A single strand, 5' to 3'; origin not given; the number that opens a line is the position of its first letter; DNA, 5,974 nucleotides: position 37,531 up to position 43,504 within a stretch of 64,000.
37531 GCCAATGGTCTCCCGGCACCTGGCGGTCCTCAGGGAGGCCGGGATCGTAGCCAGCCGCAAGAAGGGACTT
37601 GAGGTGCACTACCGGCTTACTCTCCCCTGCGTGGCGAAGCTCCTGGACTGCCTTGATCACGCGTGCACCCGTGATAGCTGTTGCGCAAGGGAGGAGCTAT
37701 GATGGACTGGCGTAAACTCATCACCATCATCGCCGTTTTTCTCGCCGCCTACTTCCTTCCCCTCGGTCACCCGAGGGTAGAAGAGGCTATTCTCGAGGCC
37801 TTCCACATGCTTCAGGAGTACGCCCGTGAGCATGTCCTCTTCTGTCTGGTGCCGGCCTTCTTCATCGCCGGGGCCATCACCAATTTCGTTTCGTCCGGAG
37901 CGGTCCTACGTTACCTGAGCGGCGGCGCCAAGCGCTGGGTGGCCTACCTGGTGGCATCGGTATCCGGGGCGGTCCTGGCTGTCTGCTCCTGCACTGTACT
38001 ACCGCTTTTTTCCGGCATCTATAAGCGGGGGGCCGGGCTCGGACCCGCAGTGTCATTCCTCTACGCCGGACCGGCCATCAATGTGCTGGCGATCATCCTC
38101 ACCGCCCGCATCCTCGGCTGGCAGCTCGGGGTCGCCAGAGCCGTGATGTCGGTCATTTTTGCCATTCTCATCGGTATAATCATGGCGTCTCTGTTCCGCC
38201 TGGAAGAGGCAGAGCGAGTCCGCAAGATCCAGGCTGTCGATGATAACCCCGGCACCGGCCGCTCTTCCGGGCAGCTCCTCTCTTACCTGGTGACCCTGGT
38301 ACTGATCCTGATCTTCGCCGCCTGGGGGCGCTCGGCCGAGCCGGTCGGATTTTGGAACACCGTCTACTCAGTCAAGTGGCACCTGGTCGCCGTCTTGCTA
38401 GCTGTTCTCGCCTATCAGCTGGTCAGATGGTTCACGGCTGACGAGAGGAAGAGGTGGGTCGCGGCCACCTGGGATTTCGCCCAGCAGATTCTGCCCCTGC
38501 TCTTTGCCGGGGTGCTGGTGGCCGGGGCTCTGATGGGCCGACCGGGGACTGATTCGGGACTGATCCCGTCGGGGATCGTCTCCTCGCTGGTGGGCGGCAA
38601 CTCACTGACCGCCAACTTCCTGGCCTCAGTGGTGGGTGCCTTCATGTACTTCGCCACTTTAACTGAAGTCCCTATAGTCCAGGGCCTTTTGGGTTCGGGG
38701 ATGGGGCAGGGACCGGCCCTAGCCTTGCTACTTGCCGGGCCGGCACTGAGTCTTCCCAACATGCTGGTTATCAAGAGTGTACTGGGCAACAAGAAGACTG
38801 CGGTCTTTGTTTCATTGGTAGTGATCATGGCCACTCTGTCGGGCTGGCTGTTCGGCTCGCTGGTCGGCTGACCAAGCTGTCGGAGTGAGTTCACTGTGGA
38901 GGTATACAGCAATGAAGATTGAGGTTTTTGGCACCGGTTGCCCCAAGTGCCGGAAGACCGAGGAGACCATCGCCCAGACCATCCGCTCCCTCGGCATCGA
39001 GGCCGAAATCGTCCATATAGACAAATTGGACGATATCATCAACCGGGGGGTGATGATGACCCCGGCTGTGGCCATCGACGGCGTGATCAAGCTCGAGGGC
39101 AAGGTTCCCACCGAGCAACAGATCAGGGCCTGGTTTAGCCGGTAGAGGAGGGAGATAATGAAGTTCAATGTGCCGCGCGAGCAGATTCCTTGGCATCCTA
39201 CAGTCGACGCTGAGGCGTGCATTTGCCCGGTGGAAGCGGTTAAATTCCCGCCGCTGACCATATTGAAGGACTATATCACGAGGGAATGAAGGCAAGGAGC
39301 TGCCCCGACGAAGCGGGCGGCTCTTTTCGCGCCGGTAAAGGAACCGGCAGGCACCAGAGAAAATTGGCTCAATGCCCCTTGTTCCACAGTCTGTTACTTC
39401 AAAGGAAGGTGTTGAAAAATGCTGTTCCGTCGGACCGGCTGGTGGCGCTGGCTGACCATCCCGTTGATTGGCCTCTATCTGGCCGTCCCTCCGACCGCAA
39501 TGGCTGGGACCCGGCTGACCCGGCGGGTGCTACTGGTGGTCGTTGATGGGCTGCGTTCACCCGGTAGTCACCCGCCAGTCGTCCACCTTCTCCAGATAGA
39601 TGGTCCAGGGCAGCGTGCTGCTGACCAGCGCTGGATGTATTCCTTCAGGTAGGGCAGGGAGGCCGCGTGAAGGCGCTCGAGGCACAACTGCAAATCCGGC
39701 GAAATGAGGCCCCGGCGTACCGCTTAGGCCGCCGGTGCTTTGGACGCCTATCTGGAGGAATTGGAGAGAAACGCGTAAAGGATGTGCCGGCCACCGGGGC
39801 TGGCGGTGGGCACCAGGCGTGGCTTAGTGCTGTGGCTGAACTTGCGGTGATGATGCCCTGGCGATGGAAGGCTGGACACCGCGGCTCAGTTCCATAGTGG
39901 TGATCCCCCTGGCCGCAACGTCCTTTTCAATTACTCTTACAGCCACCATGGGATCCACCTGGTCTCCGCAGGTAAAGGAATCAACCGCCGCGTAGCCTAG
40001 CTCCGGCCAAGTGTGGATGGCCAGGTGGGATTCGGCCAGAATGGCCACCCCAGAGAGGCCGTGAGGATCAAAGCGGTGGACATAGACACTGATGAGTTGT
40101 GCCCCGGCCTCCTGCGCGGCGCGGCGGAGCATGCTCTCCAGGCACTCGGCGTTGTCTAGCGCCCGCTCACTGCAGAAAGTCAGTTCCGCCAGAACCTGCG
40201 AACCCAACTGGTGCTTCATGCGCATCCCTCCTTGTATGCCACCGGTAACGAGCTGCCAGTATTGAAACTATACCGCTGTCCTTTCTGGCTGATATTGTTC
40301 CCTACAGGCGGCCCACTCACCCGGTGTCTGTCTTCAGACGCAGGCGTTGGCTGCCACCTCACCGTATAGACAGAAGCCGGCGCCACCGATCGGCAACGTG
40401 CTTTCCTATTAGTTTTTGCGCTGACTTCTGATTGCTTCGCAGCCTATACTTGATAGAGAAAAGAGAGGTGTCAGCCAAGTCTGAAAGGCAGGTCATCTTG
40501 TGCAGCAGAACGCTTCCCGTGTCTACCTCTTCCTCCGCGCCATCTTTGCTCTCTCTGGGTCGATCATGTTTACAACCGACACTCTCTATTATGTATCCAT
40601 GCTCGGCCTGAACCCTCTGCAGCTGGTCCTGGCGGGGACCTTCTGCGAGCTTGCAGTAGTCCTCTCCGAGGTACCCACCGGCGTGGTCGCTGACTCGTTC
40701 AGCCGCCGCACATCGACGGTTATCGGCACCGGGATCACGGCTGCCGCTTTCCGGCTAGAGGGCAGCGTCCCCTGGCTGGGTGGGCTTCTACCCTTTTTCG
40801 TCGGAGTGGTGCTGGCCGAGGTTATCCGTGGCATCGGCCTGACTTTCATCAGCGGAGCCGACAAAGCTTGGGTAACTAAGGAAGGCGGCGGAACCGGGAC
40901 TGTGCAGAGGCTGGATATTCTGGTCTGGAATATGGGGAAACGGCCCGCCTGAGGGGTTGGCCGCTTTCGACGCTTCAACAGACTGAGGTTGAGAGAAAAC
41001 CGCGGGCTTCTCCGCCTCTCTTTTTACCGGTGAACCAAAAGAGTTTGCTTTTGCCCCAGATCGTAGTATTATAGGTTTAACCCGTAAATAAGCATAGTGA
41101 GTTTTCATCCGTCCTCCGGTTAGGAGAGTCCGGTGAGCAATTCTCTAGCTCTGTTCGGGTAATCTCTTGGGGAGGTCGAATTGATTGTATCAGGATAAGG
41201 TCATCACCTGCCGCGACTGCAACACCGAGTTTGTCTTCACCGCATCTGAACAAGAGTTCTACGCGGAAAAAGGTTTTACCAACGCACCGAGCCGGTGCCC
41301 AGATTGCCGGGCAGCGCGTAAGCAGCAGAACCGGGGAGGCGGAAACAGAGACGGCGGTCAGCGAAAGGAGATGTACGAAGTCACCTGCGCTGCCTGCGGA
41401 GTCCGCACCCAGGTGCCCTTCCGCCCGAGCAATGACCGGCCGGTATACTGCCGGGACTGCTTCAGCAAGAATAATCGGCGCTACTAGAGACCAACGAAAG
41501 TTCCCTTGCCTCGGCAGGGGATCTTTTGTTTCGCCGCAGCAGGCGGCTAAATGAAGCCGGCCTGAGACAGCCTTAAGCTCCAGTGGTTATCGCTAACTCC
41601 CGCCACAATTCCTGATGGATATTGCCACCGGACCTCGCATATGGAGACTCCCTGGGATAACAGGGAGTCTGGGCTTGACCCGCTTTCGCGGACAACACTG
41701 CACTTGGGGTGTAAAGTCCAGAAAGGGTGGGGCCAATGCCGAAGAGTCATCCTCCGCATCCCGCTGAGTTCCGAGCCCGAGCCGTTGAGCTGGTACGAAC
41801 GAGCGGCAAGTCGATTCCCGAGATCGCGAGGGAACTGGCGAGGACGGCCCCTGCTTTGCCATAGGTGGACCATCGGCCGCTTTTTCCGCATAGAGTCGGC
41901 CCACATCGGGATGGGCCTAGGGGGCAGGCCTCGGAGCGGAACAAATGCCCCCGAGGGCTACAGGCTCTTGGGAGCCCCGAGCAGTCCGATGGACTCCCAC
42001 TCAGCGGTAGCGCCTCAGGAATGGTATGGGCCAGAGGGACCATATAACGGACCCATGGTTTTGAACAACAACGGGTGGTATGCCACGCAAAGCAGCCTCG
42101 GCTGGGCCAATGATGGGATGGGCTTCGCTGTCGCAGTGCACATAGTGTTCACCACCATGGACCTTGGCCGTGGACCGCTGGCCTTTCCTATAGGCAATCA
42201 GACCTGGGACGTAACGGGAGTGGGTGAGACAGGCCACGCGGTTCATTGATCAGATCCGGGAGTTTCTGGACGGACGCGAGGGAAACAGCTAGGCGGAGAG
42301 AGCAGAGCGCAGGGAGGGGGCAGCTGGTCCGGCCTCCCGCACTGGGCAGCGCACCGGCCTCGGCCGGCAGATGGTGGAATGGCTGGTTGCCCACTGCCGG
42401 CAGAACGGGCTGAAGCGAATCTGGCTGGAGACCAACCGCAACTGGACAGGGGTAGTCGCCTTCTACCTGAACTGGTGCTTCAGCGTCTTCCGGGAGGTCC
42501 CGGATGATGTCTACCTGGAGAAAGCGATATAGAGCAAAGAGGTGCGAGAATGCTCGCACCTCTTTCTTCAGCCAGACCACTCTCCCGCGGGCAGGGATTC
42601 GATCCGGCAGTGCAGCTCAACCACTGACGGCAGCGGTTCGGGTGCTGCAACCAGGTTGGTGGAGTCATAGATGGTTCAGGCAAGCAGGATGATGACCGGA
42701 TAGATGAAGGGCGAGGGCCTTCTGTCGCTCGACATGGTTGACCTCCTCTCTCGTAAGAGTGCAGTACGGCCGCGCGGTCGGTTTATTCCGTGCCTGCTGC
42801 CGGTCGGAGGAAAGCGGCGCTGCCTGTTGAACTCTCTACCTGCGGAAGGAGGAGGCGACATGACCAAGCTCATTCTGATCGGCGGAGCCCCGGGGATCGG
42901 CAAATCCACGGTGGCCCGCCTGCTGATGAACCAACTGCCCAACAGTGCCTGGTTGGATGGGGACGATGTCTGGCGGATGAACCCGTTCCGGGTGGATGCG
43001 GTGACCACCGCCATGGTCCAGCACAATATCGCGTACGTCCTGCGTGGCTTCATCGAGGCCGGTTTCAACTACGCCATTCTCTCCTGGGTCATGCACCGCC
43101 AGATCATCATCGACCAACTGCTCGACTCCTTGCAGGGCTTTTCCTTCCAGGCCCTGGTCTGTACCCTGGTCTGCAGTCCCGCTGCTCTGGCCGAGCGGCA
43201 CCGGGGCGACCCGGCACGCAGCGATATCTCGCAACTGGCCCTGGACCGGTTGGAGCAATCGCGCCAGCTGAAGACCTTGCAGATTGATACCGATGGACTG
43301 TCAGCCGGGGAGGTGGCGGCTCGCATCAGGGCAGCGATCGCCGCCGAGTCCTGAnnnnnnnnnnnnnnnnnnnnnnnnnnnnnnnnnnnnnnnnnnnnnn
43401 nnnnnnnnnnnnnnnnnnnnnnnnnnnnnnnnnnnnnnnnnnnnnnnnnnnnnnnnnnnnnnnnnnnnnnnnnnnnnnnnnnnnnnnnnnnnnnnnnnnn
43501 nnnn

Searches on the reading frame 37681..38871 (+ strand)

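Call 34: search_protein_families(library=pfam, proteins=[window:37681-38871:+], max_evalue=0.00001)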
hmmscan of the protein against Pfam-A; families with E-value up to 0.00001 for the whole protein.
window:37681-38871:+ (396 aa): 1 family
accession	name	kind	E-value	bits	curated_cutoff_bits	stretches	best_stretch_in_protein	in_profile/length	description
PF03773.19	ArsP_1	-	5.3e-75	252.7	32.3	1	40-392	4-293/294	Predicted permease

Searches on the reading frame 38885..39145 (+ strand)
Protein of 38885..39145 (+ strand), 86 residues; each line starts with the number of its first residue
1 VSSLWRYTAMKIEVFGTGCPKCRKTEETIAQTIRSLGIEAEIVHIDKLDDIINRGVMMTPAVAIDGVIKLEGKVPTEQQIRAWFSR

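Call 48: search_protein_families(library=pfam, proteins=[window:38885-39145:+], max_evalue=0.001)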
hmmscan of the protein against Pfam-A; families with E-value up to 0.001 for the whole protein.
window:38885-39145:+ (86 aa): 1 family
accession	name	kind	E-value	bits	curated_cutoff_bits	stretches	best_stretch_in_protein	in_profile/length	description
PF13192.12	Thioredoxin_3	-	1.4e-25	89.5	24.8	1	10-84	1-75/76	Thioredoxin domain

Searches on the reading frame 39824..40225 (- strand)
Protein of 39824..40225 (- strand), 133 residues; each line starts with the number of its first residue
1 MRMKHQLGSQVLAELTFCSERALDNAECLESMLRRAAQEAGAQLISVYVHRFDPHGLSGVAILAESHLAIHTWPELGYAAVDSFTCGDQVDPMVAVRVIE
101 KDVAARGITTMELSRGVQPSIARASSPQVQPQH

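Call 48: search_protein_families(library=pfam, proteins=[window:39824-40225:-], max_evalue=0.001)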
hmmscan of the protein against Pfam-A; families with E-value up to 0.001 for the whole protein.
window:39824-40225:- (133 aa): 1 family
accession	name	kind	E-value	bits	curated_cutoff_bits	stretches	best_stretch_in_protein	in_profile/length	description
PF02675.21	AdoMet_dc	-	2.5e-35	121.5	25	1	11-116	2-107/107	S-adenosylmethionine decarboxylase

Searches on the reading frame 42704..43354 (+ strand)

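Call 34: search_protein_families(library=pfam, proteins=[window:42704-43354:+], max_evalue=0.00001)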
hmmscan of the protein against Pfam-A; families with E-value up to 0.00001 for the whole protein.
window:42704-43354:+ (216 aa): 2 families
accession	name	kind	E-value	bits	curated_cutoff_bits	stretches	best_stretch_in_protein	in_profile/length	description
PF13238.12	AAA_18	-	1.7e-09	38.6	29.4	1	57-170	1-112/128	AAA domain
PF13671.12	AAA_33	-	3.4e-06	27.9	27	1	56-186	1-139/143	AAA domain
